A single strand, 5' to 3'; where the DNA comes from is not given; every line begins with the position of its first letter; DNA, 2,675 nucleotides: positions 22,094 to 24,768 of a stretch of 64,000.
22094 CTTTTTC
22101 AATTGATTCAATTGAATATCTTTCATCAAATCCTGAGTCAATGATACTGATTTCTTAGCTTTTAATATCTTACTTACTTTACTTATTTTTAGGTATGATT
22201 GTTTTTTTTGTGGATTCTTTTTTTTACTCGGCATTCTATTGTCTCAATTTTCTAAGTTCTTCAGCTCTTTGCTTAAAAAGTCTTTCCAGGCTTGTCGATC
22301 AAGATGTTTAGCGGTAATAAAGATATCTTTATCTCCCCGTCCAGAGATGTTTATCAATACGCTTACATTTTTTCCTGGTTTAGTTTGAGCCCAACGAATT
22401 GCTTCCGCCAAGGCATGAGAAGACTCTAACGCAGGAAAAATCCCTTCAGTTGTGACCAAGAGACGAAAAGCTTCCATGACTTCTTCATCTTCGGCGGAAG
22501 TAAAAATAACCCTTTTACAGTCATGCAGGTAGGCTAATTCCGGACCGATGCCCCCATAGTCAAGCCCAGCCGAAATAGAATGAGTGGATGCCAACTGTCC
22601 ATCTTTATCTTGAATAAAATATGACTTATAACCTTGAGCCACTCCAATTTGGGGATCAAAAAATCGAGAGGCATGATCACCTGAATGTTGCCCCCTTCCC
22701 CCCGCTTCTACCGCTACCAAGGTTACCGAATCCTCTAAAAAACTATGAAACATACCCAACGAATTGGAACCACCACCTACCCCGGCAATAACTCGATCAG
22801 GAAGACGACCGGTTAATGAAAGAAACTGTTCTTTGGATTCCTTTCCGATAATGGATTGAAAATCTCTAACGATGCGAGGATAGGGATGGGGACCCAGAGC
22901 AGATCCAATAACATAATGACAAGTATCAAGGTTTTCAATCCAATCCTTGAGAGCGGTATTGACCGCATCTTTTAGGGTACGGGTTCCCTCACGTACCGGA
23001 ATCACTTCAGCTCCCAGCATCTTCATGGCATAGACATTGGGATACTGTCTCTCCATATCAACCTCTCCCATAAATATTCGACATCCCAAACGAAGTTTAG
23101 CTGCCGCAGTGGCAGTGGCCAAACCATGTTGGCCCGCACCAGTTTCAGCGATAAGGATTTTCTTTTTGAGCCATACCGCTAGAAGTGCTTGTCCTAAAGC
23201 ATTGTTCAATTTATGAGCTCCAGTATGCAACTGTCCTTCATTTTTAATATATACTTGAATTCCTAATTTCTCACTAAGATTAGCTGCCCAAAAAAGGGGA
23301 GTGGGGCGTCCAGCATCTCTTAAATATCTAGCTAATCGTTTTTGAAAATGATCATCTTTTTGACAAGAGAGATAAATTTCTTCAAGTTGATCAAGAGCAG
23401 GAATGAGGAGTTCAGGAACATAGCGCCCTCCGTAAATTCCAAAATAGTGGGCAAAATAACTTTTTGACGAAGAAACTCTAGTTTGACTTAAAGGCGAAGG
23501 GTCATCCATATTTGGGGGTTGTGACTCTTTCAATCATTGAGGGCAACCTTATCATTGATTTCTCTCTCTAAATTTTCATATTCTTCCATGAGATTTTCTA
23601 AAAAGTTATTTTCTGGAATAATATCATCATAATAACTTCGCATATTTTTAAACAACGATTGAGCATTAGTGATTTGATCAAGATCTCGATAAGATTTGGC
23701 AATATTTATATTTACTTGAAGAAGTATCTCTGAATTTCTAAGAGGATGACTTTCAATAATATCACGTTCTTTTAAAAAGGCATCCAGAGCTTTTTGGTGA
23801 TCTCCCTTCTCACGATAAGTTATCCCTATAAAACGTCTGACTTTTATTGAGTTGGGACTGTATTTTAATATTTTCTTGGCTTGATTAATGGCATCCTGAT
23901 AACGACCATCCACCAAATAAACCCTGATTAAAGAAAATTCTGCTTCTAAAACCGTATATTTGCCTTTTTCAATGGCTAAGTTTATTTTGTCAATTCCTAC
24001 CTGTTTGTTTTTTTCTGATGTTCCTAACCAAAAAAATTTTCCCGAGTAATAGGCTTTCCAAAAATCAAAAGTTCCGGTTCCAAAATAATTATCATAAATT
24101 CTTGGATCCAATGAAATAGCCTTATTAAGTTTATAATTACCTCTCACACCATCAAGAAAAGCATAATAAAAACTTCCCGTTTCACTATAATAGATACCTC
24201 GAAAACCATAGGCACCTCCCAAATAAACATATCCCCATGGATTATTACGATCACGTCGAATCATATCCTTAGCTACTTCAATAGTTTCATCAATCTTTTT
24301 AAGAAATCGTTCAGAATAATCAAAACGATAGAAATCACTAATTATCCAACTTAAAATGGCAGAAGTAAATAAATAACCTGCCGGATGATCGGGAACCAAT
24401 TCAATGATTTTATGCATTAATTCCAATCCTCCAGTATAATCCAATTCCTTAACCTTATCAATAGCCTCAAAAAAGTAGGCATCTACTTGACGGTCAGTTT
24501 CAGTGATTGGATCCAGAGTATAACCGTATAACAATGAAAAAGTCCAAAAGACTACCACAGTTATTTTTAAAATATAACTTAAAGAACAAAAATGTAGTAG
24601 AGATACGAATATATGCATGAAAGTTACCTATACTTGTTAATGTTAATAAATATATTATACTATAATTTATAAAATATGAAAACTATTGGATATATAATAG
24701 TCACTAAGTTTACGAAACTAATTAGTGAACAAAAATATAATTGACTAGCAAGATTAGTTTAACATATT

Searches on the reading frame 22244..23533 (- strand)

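Call 34: search_protein_families(library=pfam, proteins=[window:22244-23533:-], max_evalue=0.0001)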
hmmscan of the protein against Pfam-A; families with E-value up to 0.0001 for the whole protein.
window:22244-23533:- (429 aa): 1 family
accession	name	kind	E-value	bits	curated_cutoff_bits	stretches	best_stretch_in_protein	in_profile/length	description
PF00291.31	PALP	-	1.8e-35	123.1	35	1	72-392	2-291/295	Pyridoxal-phosphate dependent enzyme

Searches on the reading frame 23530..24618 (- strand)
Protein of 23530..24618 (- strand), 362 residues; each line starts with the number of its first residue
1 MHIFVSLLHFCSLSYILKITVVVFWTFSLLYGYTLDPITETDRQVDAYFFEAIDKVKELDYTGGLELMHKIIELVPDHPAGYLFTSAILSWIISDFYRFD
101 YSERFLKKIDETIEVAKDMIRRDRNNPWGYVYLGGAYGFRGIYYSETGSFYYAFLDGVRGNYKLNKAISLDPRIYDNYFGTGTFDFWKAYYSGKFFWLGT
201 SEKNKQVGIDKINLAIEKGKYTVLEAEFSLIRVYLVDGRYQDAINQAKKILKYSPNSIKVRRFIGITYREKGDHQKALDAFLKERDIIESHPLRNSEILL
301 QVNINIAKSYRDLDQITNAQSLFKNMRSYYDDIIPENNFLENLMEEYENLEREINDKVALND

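Call 34: search_protein_families(library=pfam, proteins=[window:23530-24618:-], max_evalue=0.0001)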
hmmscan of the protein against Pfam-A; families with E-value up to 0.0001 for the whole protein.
window:23530-24618:- (362 aa): 6 families
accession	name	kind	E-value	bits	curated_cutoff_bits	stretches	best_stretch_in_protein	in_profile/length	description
PF07719.23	TPR_2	-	9.2e-08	32.1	27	0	233-256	10-33/34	Tetratricopeptide repeat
PF13424.12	TPR_12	-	3.8e-06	27.4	30.1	0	240-287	26-74/77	Tetratricopeptide repeat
PF14559.12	TPR_19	-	1.6e-05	25.5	25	0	237-279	4-46/68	Tetratricopeptide repeat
PF00515.34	TPR_1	-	1.7e-05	24.9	27.8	0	264-283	7-26/34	Tetratricopeptide repeat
PF13174.12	TPR_6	-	3.3e-05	24.7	26.3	0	264-281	6-23/33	Tetratricopeptide repeat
PF13432.12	TPR_16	-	8.1e-05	23.4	32.7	0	230-284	3-57/65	Tetratricopeptide repeat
